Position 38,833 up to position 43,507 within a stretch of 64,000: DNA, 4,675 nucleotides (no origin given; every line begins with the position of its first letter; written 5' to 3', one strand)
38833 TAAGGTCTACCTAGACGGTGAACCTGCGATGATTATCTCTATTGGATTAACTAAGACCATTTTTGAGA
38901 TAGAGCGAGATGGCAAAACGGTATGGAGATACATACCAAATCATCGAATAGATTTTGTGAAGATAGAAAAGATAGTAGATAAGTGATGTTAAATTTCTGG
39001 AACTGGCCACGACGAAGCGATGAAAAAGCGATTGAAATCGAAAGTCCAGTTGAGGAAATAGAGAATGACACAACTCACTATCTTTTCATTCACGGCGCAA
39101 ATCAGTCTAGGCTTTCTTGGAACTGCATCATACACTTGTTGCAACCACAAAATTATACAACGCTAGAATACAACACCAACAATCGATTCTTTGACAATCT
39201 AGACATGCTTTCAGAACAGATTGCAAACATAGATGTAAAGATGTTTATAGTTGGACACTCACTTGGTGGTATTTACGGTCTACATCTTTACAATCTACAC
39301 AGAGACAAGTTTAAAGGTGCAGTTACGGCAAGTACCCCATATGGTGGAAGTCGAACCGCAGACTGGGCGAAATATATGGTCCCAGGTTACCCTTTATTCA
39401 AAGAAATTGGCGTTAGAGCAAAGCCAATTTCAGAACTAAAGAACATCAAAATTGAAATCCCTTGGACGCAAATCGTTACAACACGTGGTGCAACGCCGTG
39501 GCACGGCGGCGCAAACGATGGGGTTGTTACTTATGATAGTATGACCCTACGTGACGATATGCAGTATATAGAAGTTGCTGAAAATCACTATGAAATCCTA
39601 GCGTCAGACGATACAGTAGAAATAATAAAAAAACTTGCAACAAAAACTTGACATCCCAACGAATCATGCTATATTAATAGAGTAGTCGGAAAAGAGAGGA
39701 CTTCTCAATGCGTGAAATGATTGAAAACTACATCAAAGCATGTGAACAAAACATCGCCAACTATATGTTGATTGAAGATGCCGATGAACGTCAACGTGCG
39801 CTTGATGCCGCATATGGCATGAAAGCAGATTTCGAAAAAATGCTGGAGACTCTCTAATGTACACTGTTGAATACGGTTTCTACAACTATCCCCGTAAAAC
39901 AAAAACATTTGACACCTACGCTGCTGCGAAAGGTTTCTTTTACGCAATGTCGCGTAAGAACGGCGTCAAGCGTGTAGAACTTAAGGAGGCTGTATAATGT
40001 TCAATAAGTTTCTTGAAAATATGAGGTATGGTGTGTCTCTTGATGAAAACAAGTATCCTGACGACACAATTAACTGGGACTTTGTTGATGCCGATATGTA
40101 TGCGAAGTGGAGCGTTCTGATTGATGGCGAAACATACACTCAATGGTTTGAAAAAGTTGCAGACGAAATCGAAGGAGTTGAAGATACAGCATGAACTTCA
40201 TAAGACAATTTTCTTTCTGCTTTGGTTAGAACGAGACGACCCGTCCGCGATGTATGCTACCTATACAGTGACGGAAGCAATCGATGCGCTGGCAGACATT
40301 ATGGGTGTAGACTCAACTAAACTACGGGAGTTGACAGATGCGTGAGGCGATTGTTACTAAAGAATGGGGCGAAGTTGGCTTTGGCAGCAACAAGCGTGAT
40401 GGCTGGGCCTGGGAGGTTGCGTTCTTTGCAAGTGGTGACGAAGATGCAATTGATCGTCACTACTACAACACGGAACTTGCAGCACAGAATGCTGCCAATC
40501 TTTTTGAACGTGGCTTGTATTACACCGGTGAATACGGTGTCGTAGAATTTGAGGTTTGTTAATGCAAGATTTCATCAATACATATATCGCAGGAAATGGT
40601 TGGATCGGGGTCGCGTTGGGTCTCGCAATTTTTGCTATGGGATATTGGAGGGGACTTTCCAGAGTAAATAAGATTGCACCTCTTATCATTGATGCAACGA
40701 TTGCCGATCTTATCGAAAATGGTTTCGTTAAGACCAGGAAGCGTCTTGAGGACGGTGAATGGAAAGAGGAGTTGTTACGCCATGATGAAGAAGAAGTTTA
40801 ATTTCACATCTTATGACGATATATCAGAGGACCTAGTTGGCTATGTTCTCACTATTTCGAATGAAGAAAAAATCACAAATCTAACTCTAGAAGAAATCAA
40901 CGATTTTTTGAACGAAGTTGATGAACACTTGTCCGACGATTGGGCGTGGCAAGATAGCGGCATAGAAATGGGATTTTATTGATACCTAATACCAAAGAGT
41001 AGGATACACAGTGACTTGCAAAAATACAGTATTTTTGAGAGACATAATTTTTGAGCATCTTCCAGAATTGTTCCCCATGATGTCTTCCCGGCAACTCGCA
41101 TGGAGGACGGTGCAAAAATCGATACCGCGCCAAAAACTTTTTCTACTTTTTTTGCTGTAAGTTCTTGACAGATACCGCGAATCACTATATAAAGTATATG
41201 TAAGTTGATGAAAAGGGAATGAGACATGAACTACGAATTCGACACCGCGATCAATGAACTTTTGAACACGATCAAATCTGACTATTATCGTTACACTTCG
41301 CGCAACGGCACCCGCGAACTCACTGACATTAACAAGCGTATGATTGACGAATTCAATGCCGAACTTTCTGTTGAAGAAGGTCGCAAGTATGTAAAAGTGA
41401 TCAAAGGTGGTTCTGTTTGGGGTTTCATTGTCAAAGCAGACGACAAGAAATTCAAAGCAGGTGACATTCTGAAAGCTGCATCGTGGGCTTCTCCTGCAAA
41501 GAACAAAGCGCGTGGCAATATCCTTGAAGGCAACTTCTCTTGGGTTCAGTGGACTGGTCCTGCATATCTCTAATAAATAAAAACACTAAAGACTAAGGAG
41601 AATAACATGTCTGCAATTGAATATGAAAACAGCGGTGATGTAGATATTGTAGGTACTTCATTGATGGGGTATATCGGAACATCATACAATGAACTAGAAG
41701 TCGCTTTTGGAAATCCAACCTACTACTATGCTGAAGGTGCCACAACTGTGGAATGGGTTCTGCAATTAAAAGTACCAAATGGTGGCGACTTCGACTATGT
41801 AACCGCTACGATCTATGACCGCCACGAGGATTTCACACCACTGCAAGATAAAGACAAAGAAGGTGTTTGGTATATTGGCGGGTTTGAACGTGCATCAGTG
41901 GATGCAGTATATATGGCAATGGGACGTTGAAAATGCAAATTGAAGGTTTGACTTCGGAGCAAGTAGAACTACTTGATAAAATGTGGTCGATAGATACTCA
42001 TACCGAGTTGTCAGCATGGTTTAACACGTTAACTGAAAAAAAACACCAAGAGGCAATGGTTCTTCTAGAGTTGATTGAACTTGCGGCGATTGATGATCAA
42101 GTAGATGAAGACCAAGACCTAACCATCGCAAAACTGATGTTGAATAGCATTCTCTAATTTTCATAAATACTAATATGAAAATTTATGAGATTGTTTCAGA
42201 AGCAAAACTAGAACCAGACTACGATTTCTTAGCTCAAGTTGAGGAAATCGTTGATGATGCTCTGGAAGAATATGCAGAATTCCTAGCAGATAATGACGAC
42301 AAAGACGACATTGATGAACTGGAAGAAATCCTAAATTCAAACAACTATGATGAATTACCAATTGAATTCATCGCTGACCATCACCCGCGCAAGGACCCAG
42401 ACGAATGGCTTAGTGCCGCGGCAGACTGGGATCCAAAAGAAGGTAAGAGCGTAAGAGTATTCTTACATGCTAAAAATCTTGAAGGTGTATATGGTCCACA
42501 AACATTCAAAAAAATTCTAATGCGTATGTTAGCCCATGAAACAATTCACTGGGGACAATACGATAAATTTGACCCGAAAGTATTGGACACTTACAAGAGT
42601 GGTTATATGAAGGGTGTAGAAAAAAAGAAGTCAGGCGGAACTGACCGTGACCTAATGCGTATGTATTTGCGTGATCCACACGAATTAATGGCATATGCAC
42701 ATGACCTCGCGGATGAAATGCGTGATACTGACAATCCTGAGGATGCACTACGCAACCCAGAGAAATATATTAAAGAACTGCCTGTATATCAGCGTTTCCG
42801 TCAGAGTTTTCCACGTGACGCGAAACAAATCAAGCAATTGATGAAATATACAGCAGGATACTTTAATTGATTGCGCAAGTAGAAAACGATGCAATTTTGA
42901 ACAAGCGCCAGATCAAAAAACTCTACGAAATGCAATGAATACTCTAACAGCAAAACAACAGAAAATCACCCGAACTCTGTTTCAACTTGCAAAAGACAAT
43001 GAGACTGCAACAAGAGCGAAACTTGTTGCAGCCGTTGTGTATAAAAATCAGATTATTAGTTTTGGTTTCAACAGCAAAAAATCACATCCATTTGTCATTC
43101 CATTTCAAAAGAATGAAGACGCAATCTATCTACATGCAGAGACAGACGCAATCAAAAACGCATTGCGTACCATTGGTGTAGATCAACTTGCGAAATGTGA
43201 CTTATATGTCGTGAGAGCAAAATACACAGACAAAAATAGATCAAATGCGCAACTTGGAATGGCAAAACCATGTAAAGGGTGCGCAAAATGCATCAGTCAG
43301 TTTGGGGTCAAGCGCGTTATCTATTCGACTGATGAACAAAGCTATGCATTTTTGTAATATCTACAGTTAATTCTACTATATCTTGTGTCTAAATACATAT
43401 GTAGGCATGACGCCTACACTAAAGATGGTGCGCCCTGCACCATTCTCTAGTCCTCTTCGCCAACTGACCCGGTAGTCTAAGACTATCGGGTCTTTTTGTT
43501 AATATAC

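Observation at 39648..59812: Early promoters carry a CcrM/GcrA-type GANTC site at a fixed position in the -35/-10 spacer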

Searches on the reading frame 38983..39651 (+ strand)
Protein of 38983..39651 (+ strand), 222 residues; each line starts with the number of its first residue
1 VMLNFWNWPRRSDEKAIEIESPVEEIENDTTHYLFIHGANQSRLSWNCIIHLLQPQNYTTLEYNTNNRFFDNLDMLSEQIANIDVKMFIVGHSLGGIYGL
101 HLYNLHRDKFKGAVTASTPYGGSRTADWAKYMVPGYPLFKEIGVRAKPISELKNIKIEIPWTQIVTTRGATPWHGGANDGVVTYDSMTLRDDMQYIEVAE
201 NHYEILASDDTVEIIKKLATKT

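Call 9: search_protein_families(library=pfam, proteins=[window:38983-39651:+])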
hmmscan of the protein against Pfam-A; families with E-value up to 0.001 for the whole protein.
window:38983-39651:+ (222 aa): 4 families
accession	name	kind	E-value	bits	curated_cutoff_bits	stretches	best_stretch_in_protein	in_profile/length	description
PF00561.26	Abhydrolase_1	-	8.5e-06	26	25.8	1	86-140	70-124/245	alpha/beta hydrolase fold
PF12146.15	Hydrolase_4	-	2.6e-05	24.1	27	1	67-125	56-116/239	Serine aminopeptidase, S33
PF12697.13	Abhydrolase_6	-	0.00018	22.7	26.3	1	34-137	2-113/217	Alpha/beta hydrolase family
PF00326.27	Peptidase_S9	-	0.00043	20.3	22.6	0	74-125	53-104/213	Prolyl oligopeptidase family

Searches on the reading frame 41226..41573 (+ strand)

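Call 9: search_protein_families(library=pfam, proteins=[window:41226-41573:+])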
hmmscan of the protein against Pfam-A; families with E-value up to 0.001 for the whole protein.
window:41226-41573:+ (115 aa): 1 family
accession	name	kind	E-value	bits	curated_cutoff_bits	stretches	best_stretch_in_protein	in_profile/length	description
PF24835.1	DUF7717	-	7.6e-08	33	27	1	12-93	10-90/117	Family of unknown function (DUF7717)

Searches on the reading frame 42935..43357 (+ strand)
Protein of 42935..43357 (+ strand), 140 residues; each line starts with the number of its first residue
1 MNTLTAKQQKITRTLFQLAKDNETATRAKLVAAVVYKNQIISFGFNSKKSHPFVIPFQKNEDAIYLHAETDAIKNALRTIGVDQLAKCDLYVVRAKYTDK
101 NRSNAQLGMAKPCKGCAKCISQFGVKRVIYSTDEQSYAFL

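Call 88: search_protein_families(library=pfam, proteins=[window:42935-43357:+], max_evalue=0.01)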
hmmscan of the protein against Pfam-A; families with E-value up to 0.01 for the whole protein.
window:42935-43357:+ (140 aa): 2 families
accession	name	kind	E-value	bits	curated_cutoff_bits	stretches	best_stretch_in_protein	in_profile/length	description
PF00383.29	dCMP_cyt_deam_1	-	1.5e-14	54.2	25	1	7-131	3-101/102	Cytidine and deoxycytidylate deaminase zinc-binding region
PF14437.12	MafB19-deam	-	2.4e-10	40.9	27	1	8-135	3-104/142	MafB19-like deaminase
